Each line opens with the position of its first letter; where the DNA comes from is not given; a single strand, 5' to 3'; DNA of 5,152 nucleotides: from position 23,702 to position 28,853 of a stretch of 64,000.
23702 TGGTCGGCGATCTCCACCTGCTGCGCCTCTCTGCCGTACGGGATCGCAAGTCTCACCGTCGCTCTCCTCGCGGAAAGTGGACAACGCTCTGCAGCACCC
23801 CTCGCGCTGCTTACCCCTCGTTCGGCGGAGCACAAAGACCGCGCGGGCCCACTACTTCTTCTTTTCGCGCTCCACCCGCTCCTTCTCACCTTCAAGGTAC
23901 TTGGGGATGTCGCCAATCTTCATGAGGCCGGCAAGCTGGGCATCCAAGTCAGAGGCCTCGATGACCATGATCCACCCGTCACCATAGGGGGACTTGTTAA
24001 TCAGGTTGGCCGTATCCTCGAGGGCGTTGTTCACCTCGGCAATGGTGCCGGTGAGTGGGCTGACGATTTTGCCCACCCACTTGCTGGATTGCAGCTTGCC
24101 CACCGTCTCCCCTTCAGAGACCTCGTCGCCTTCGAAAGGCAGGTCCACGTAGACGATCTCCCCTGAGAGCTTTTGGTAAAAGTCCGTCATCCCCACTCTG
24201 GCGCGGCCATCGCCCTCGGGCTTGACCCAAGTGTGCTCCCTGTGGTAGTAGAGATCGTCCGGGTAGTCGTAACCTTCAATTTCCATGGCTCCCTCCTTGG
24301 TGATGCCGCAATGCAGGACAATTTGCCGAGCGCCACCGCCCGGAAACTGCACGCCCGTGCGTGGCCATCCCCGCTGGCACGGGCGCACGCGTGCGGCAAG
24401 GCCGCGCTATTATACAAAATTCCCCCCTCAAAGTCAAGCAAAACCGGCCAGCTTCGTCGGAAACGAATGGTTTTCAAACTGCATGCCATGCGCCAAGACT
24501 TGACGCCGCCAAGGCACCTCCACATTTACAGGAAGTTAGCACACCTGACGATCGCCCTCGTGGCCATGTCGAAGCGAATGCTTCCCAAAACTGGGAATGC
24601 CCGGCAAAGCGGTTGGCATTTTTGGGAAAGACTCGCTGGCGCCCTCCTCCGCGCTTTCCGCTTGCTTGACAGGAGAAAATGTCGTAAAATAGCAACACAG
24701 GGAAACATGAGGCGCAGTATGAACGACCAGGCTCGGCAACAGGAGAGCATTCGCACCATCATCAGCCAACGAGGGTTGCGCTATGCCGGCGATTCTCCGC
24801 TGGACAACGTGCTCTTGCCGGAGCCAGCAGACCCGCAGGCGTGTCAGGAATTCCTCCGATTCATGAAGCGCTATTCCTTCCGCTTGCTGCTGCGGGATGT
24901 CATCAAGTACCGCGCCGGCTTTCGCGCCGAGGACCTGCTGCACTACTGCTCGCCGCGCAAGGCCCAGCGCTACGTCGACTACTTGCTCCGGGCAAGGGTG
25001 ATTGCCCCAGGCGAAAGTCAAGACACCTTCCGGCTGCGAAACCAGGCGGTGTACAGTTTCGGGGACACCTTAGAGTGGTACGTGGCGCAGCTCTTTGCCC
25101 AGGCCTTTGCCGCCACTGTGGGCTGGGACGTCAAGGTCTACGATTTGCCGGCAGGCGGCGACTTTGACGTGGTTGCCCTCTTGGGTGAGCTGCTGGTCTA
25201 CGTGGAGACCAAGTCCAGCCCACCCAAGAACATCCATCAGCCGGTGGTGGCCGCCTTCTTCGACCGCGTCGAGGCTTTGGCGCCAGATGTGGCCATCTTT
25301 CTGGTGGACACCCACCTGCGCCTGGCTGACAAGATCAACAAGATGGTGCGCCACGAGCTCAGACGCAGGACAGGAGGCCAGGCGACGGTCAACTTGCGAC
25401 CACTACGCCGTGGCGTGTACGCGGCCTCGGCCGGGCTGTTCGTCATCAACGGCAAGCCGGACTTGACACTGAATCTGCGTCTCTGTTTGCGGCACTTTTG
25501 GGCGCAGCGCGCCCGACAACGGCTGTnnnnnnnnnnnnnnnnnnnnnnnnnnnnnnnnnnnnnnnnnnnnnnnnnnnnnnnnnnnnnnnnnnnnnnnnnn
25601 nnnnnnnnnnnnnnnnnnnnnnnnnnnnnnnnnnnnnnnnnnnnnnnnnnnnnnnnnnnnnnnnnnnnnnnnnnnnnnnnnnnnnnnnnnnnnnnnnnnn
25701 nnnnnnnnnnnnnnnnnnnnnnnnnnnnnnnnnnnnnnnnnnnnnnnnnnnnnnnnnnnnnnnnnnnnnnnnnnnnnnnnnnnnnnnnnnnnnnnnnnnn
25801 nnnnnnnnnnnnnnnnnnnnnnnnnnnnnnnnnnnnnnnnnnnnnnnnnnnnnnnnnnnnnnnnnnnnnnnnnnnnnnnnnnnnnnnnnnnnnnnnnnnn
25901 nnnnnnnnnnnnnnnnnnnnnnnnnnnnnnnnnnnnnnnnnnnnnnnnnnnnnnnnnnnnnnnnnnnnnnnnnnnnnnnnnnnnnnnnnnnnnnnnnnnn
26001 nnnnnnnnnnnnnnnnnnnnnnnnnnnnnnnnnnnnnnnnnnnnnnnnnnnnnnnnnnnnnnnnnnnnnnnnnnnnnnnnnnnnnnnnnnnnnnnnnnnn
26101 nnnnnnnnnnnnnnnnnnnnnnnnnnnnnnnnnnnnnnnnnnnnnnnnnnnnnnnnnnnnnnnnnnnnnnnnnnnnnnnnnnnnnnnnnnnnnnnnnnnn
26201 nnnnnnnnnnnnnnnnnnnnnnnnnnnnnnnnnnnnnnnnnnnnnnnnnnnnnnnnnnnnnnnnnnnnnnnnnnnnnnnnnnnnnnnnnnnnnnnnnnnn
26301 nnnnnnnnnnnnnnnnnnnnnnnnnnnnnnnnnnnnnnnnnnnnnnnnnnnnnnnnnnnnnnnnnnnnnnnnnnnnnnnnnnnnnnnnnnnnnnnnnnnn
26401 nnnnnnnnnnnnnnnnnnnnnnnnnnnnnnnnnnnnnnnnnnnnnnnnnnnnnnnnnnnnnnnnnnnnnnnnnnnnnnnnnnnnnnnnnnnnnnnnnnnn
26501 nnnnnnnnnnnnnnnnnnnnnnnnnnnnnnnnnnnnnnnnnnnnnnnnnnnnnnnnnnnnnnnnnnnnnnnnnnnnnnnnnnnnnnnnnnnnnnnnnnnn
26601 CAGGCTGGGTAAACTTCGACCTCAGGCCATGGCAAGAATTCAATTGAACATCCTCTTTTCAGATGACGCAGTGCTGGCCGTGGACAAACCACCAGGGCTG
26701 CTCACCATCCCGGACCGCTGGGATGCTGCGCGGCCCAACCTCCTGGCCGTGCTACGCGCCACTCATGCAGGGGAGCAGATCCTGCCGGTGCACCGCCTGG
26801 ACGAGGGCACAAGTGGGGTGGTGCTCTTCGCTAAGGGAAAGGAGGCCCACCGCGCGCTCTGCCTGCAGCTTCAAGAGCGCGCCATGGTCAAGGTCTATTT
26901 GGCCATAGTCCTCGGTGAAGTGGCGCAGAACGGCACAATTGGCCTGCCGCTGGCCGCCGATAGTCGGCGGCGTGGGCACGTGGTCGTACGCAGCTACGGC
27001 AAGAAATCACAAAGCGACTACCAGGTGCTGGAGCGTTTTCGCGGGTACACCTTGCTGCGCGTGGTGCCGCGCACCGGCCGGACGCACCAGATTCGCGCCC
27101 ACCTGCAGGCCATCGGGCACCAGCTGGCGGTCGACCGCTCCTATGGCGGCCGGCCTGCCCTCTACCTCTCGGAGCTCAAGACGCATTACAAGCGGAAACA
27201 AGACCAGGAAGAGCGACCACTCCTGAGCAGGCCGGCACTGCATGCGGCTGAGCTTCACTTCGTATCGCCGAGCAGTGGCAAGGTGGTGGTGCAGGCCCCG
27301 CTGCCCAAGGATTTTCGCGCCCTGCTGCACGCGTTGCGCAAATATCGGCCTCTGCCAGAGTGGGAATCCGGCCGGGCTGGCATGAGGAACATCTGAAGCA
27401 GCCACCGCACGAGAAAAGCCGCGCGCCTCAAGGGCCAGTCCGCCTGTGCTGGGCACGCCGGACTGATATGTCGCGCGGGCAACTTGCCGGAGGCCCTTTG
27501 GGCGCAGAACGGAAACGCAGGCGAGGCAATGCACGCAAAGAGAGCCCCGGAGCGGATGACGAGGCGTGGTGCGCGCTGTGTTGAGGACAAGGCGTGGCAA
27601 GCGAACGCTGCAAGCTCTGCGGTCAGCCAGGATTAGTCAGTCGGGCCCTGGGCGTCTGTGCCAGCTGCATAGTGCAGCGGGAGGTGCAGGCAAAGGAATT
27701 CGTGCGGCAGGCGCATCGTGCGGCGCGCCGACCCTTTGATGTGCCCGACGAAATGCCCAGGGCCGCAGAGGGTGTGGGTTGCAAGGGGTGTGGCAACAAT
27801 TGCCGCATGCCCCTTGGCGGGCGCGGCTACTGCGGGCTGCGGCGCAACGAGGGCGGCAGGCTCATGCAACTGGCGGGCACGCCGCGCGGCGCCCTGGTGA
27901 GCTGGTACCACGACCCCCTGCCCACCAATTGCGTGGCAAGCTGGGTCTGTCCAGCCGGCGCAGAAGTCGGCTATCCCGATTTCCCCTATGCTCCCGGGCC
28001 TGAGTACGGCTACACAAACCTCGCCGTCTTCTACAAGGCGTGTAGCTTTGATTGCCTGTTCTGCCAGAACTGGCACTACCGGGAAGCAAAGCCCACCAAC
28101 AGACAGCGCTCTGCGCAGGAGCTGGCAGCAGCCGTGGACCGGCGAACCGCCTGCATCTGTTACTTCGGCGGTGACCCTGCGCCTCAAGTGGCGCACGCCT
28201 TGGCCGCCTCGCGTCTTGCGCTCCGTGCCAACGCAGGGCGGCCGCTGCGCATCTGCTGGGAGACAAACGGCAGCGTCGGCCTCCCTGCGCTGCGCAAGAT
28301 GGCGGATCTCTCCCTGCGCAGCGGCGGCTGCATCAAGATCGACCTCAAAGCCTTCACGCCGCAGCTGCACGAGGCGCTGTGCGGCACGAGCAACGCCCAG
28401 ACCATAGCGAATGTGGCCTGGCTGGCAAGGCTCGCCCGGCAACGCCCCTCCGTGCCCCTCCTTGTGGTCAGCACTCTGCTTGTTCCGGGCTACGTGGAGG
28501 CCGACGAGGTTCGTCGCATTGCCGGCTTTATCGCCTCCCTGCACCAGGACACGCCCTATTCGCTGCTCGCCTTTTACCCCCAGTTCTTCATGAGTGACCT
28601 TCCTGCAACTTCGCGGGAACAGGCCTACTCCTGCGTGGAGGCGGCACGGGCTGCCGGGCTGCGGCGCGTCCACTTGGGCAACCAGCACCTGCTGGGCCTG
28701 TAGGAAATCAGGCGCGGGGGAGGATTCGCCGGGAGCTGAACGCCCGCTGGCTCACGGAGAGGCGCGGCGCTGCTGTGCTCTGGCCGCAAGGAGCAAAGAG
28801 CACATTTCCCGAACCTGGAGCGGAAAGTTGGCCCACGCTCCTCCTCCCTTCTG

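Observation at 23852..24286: GcvH-family protein as the lead gene of the hdr operon, with no other glycine-cleavage genes nearby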

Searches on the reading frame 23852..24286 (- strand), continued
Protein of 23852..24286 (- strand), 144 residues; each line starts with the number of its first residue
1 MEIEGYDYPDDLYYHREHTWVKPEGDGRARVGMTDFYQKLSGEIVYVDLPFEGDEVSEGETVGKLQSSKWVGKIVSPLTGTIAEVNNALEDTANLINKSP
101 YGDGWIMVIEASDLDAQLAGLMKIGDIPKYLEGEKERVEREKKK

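Call 76: search_protein_families(library=ncbifam, max_evalue=0.00001, proteins=[L111:9781-11343:+, L111:11415-12479:+, L111:12466-13419:+, L111:13944-15086:+, L111:8001-8426:+, L111:5281-6660:+, L003:4637-5098:+])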
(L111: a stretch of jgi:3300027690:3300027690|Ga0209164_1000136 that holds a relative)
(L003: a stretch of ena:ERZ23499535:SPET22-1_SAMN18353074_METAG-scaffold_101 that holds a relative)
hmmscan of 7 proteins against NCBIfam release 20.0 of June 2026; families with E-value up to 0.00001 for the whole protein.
L111:9781-11343:+ (520 aa): 5 families
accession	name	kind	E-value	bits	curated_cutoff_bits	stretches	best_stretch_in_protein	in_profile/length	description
TIGR00545.2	lipoyltrans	equivalog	1.3e-45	155.8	280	1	14-327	11-308/328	lipoate--protein ligase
NF053751.1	LplAB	exception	1.3e-36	126.4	550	1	3-252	99-346/348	lipoate-protein ligase LplAB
NF053750.1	LplA_large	exception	3.3e-35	121.7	480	1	17-198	13-195/248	lipoate-protein ligase large subunit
NF053790.1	LplA_LipA_fuse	exception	3.5e-34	118.4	800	1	45-316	42-294/606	bifunctional lipoate--protein ligase/lipoyl synthase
NF053749.1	LplB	equivalog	7.5e-09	35.7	65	1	266-351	2-85/86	lipoate-protein ligase small subunit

L111:11415-12479:+ (354 aa): 39 families (the best 25 are shown)
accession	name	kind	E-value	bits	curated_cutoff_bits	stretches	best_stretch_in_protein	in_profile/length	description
TIGR02032.1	GG-red-SF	subfamily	3e-59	201.2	158.8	1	6-291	1-296/297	geranylgeranyl reductase family protein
NF041160.1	DGGPL_Thplmales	equivalog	4.1e-38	131.3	780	1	4-337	2-358/396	digeranylgeranylglycerophospholipid reductase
TIGR02023.1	BchP-ChlP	subfamily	1.5e-37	129.5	343.3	1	6-316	1-322/388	geranylgeranyl diphosphate reductase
NF041080.1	DGGGPL_reductase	equivalog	2.9e-25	89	580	2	5-149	1-156/447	digeranylgeranylglycerophospholipid reductase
TIGR02028.1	ChlP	equivalog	2.5e-19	69.3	505.3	1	8-290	3-302/398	geranylgeranyl reductase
NF049967.1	QhpG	equivalog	1.2e-17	63.9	240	1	8-296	1-289/423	flavin-dependent monooxygenase QhpG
NF045655.1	MkRedMenJ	equivalog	7.9e-16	58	700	1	5-290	4-313/406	menaquinone reductase MenJ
NF041385.1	Dggglyphlred_Halo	equivalog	6.1e-14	51.4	700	1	5-163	4-165/405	digeranylgeranylglycerophospholipid reductase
NF038171.1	maturase_LodB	equivalog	5.4e-13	48.8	400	1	7-161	1-172/361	lysine-epsilon-oxidase maturase LodB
NF004780.0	PRK06126.1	subfamily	2.1e-12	46.1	445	0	83-159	116-198/552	hypothetical protein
TIGR01988.1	Ubi-OHases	subfamily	4.1e-11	42.3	224.65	0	7-38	1-33/387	ubiquinone biosynthesis hydroxylase, UbiH/UbiF/VisC/COQ6 family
NF008519.0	PRK11445.1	equivalog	7.4e-11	41.9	303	0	91-205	98-215/355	FAD-binding protein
NF004829.0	PRK06183.1-3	subfamily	2.6e-10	39.7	390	0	3-38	6-41/520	bifunctional 3-(3-hydroxy-phenyl)propionate/3-hydroxycinnamic acid hydroxylase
NF006593.0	PRK09126.1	equivalog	9e-10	38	420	1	4-38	3-37/393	5-demethoxyubiquinol-8 5-hydroxylase UbiM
NF033145.1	rif_monoox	equivalog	1.1e-09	37.7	800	1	7-162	2-166/472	rifampin monooxygenase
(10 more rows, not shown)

L111:12466-13419:+ (317 aa): 2 families
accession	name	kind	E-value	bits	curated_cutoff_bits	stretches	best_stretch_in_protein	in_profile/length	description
NF053742.1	LipS1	equivalog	7.4e-61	206.1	230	1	38-304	5-268/268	LipS1 family lipoyl synthase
TIGR00433.2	bioB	equivalog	2.1e-13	50.2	225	1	104-279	109-281/307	biotin synthase BioB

L111:13944-15086:+ (380 aa): 3 families
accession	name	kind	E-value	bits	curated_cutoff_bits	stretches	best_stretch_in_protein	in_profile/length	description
NF053743.1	LipS2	equivalog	3.4e-62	210.5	270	1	41-359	1-292/292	LipS2 family lipoyl synthase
TIGR04043.1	rSAM_MSMEG_0568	hypoth_equivalog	8.7e-08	31.5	303.7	1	109-278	148-314/354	MSMEG_0568 family radical SAM protein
NF045502.1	variant_rSAM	domain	1.5e-06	27.5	125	1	79-280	144-344/357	radical SAM protein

L111:8001-8426:+ (141 aa): 4 families
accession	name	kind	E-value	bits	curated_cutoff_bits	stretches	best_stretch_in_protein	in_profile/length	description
NF002270.0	PRK01202.1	subfamily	8.4e-43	145.2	117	1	6-127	2-124/129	glycine cleavage system protein GcvH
TIGR00527.1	gcvH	equivalog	2.9e-35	121.1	115.85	1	7-122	1-118/129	glycine cleavage system protein GcvH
TIGR03077.1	not_gcvH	equivalog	2e-16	60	144.05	1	13-112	1-101/110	glycine cleavage protein H-like protein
NF045810.1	GcvH_rel_desulf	equivalog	3.3e-15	56.2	150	1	8-115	12-119/167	GcvH-related protein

L111:5281-6660:+ (459 aa): 11 families
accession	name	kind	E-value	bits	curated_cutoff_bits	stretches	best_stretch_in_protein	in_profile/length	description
TIGR00387.1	glcD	equivalog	3.5e-150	500.5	567.9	1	43-454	2-413/413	glycolate oxidase subunit GlcD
NF008408.0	PRK11230.1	equivalog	2.8e-105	352.6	897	1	24-454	40-470/499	glycolate oxidase subunit GlcD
NF049975.1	2HglutDHaseYdiJ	equivalog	3.6e-54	183.9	1350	2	26-182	39-197/1018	D-2-hydroxyglutarate dehydrogenase YdiJ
NF008439.0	PRK11282.1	equivalog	8.7e-31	107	284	1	48-227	8-186/358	glycolate oxidase subunit GlcE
NF053785.1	DcplphribOxDprE1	equivalog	2.7e-15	56.5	500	1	46-223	22-192/449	decaprenylphosphoryl-beta-D-ribose oxidase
TIGR01678.1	FAD_lactone_ox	subfamily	8.8e-14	51.2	396.8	1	31-228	7-196/438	sugar 1,4-lactone oxidase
TIGR01679.1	bact_FAD_ox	subfamily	1.1e-09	37.8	292.25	1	37-216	10-177/419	FAD-linked oxidoreductase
NF041227.1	BagG_FevA2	exception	2.1e-09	36.5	850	1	47-215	54-211/455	bagremycin/ferroverdin biosynthesis FAD-dependent oxygenase BagG/FevA2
NF041226.1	BagK_FevA1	equivalog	4.5e-08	31.9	800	1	38-215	40-207/453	bagremycin/ferroverdin biosynthesis FAD-dependent oxygenase BagK/FevA1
TIGR01676.1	GLDHase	equivalog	6.2e-08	31.9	458.25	1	43-211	66-225/541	L-galactonolactone dehydrogenase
NF010480.0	PRK13905.1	equivalog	4e-06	25.9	259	1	44-217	39-198/303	UDP-N-acetylmuramate dehydrogenase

L003:4637-5098:+ (153 aa): 1 family
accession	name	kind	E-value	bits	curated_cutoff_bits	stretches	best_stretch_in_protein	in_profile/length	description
TIGR03563.1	perox_SACOL1771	subfamily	1.4e-12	47.7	166.15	1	9-140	2-137/138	SACOL1771 family peroxiredoxin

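Call 85: search_protein_families(library=pfam, max_evalue=0.001, proteins=[P0121, P0123, P0154, P0148])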
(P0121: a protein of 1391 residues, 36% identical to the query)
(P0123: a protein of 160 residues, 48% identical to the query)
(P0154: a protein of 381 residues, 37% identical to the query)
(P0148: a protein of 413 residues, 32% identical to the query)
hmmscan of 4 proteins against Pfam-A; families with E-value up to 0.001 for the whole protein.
P0121 (1391 aa): 14 families
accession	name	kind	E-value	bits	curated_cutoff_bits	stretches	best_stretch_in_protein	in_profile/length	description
PF01597.25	GCV_H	-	1.4e-69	232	22.2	3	360-468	1-107/122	Glycine cleavage H-protein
PF02754.22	CCG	-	2.2e-29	101.8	20.6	2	1269-1356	1-84/85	Cysteine-rich domain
PF01565.28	FAD_binding_4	-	7.9e-27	94.1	26.4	1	537-675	1-138/139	FAD binding domain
PF02913.24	FAD-oxidase_C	-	9.1e-13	48.9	21.2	1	707-940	2-248/248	FAD linked oxidases, C-terminal domain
PF13183.11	Fer4_8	-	5.7e-12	46.4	27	1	1008-1077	4-68/68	4Fe-4S dicluster domain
PF13534.11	Fer4_17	-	8.2e-10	39.5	22.2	1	1009-1078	2-61/61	4Fe-4S dicluster domain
PF09891.15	DUF2118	-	9.6e-07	29.3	20.5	0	209-254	97-140/149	Uncharacterized protein conserved in archaea (DUF2118)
PF12838.12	Fer4_7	-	6.6e-06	26.9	27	1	1009-1077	2-52/52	4Fe-4S dicluster domain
PF13375.12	RnfC_N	-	1.4e-05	25.5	25.6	0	213-254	46-89/101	RnfC Barrel sandwich hybrid domain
PF13187.11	Fer4_9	-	4.4e-05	23.9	27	1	1009-1076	2-50/52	4Fe-4S dicluster domain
PF13237.11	Fer4_10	-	0.00011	22.5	25.5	1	1006-1074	6-53/53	4Fe-4S dicluster domain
PF13746.11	Fer4_18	-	0.00013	22.6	27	0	1061-1081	59-79/114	4Fe-4S dicluster domain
PF13484.11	Fer4_16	-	0.00019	22.6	30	1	1009-1075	2-65/66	4Fe-4S double cluster binding domain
PF00037.32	Fer4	-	0.0003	20.9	21.1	0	1062-1076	7-21/24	4Fe-4S binding domain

P0123 (160 aa): 1 family
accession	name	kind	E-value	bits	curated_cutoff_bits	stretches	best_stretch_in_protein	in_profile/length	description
PF01597.25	GCV_H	-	2e-31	108.9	22.2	1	19-135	1-115/122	Glycine cleavage H-protein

P0154 (381 aa): 1 family
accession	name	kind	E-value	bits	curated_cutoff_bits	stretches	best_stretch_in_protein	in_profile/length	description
PF01597.25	GCV_H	-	1.6e-27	96.3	22.2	1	209-328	1-119/122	Glycine cleavage H-protein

P0148 (413 aa): 1 family
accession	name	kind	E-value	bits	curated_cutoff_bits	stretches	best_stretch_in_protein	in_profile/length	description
PF01597.25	GCV_H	-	5.5e-41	139.7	22.2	2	59-167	3-110/122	Glycine cleavage H-protein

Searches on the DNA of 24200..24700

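Call 72: search_rna_families(source=window, start=24200, end=24700, threshold=evalue, max_evalue=1)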
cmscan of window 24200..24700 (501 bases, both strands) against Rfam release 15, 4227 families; matches with E-value up to 1: 0.
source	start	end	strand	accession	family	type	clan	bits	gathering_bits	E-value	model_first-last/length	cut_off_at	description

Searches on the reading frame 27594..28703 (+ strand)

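Call 9: search_protein_families(library=pfam, max_evalue=0.00001, proteins=[window:27594-28703:+])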
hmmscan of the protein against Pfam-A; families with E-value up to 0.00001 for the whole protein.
window:27594-28703:+ (369 aa): 1 family
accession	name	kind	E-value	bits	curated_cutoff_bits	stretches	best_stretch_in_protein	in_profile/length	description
PF04055.27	Radical_SAM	-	5.7e-14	53.1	29.5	1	146-303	3-157/166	Radical SAM superfamily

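Call 24: search_protein_families(library=ncbifam, proteins=[window:27594-28703:+], max_evalue=0.00001)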
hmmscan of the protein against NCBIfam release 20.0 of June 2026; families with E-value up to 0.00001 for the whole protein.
window:27594-28703:+ (369 aa): 5 families
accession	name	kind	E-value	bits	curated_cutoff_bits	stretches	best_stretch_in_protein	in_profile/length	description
TIGR04337.1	AmmeMemoSam_rS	hypoth_equivalog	5.6e-19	68.2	220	1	148-365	77-287/349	AmmeMemoRadiSam system radical SAM enzyme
TIGR04041.1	activase_YjjW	hypoth_equivalog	2.8e-11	43.4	250.2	1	212-332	135-243/276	YjjW family glycine radical enzyme activase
NF048010.1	SfplDhtActHpsHDes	equivalog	6e-10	38.4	430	1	188-328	135-264/298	(2S)-3-sulfopropanediol dehydratase activating enzyme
TIGR02493.1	PFLA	equivalog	2.6e-09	36.8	231.75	1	142-318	17-188/235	pyruvate formate-lyase-activating protein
TIGR02495.1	NrdG2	equivalog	2e-07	30.5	131.15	1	142-315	18-182/193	anaerobic ribonucleoside-triphosphate reductase activating protein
